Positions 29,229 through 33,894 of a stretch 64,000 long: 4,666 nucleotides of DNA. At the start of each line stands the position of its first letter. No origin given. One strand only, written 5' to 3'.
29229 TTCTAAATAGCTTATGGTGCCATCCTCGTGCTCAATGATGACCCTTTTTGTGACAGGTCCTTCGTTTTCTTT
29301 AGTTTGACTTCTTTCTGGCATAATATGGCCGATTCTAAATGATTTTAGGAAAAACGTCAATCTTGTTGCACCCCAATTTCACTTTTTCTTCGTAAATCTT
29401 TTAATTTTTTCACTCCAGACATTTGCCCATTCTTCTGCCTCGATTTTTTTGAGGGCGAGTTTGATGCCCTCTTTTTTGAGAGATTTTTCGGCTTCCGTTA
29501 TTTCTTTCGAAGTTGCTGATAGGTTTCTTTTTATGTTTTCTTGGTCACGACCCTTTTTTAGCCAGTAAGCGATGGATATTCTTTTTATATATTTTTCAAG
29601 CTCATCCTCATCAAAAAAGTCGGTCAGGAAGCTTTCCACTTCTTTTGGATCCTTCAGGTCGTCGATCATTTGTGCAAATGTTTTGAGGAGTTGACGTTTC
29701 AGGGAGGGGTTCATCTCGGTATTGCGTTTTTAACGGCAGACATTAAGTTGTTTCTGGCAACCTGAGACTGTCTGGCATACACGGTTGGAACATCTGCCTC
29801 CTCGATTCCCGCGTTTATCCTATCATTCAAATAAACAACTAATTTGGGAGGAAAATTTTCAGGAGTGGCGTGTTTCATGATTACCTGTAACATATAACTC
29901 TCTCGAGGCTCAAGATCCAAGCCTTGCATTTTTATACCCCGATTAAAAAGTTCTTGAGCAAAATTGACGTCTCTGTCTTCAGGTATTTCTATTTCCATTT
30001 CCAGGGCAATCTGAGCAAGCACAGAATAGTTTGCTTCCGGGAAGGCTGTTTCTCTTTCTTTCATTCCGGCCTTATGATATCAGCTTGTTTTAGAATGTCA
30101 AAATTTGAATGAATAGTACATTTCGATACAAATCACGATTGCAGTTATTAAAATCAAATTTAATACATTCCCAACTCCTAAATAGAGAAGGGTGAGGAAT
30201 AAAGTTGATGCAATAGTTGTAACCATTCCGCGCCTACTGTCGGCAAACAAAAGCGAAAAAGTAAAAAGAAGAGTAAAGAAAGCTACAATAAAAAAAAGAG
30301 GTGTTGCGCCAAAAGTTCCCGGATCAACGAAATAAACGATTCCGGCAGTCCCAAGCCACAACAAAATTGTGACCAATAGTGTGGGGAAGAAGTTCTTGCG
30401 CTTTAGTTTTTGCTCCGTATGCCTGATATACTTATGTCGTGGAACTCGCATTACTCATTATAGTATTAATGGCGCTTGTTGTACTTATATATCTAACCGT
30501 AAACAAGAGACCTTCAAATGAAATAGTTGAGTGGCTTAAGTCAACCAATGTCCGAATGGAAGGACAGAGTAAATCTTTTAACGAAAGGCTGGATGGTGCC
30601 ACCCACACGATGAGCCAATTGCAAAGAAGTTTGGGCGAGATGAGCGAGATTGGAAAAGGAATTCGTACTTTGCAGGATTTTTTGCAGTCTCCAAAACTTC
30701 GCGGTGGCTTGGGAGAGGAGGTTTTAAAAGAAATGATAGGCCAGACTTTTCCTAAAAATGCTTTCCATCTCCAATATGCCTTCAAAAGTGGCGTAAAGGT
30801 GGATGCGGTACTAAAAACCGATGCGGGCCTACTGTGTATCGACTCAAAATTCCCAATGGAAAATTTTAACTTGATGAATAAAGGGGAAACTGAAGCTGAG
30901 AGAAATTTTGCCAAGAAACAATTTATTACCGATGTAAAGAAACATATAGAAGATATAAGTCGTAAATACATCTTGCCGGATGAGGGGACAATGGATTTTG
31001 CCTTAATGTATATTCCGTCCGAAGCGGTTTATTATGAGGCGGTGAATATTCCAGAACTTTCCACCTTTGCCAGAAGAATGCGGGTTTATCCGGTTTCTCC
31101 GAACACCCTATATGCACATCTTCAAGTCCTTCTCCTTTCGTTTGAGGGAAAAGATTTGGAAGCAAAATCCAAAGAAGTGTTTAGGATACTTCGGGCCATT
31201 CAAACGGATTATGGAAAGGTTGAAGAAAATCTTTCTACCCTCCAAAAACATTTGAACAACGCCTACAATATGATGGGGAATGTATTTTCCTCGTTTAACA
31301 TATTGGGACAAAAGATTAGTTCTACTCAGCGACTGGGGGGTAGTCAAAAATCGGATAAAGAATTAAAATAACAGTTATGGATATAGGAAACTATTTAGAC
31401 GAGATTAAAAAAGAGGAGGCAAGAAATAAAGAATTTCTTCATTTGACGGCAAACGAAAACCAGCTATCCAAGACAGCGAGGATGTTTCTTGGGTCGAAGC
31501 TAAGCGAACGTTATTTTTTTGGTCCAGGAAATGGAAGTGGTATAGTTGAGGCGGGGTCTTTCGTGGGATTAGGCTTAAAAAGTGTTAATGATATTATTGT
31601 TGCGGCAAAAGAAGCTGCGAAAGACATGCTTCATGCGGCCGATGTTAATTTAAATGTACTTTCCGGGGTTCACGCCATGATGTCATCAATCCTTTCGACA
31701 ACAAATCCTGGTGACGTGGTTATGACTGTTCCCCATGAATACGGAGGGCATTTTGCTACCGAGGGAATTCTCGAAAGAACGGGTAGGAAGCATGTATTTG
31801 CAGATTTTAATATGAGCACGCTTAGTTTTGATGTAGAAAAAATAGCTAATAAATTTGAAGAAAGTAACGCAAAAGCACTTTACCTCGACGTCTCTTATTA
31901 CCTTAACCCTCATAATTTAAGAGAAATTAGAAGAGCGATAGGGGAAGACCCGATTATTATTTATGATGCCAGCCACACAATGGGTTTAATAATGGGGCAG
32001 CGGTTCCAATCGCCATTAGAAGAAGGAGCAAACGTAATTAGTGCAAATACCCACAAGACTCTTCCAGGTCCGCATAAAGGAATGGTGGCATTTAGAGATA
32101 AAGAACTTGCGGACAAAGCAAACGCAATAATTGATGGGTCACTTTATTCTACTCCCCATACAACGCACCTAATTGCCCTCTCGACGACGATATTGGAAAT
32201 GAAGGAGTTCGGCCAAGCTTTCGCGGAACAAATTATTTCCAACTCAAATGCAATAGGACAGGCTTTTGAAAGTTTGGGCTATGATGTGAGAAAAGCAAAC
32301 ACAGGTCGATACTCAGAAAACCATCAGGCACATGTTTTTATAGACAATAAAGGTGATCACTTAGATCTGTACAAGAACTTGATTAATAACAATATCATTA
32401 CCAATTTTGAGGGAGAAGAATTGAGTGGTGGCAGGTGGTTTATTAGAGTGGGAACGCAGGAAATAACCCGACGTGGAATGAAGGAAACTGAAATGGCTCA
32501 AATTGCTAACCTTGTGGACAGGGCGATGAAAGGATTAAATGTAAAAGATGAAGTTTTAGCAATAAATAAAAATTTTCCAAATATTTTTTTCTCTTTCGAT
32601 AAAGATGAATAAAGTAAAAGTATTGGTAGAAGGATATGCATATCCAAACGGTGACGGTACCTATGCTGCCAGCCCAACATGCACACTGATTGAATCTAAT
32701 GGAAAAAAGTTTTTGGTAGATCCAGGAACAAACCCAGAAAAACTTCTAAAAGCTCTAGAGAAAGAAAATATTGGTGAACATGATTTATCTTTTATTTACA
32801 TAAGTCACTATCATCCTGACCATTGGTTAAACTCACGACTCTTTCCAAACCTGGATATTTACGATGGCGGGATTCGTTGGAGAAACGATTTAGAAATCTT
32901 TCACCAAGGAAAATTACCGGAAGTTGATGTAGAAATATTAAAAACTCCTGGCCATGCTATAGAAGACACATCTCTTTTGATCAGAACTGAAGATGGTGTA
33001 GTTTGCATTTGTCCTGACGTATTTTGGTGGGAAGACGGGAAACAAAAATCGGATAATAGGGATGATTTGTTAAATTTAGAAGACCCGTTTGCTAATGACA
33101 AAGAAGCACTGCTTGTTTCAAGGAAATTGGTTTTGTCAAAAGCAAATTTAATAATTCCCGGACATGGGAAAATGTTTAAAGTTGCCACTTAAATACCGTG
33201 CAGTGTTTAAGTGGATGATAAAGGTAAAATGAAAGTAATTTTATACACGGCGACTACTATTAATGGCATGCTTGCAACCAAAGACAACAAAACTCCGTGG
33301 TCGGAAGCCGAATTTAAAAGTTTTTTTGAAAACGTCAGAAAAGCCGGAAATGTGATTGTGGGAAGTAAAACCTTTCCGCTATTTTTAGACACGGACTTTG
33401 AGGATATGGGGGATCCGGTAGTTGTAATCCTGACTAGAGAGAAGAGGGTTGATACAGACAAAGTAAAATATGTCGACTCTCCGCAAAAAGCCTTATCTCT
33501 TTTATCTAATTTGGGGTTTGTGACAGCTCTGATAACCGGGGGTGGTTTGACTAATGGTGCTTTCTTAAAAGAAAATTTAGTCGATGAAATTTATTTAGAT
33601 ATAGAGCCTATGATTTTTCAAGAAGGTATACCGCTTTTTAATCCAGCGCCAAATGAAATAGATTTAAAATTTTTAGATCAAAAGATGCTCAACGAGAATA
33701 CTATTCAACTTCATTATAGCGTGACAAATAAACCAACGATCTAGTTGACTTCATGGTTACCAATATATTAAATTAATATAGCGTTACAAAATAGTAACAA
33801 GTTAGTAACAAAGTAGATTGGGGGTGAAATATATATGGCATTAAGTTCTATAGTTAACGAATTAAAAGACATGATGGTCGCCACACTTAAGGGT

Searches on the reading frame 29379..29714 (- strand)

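Call 74: search_protein_families(library=pfam, proteins=[window:29379-29714:-], max_evalue=0.001)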
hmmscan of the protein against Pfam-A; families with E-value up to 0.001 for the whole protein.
window:29379-29714:- (111 aa): 1 family
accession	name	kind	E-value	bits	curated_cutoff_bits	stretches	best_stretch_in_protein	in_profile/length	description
PF01371.25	Trp_repressor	-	3.4e-09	37.1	27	1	10-81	3-75/88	Trp repressor protein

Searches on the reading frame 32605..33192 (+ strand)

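Call 74: search_protein_families(library=pfam, proteins=[window:32605-33192:+], max_evalue=0.001)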
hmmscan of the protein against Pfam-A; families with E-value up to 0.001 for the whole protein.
window:32605-33192:+ (195 aa): 2 families
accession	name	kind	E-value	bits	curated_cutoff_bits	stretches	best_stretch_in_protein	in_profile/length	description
PF00753.33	Lactamase_B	-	2.5e-12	47.6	22.7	1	24-83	6-66/196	Metallo-beta-lactamase superfamily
PF13483.12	Lactamase_B_3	-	0.00021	21.7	24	1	25-89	8-65/160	Beta-lactamase superfamily domain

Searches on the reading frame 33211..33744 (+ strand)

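Call 74: search_protein_families(library=pfam, proteins=[window:33211-33744:+], max_evalue=0.001)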
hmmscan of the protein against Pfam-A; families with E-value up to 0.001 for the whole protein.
window:33211-33744:+ (177 aa): 2 families
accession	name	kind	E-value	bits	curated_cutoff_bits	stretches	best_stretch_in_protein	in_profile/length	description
PF01872.23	RibD_C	-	1.6e-10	41.6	24.1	1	8-154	2-185/197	RibD C-terminal domain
PF00186.24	DHFR_1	-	0.00086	19.5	25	0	14-113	7-99/159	Dihydrofolate reductase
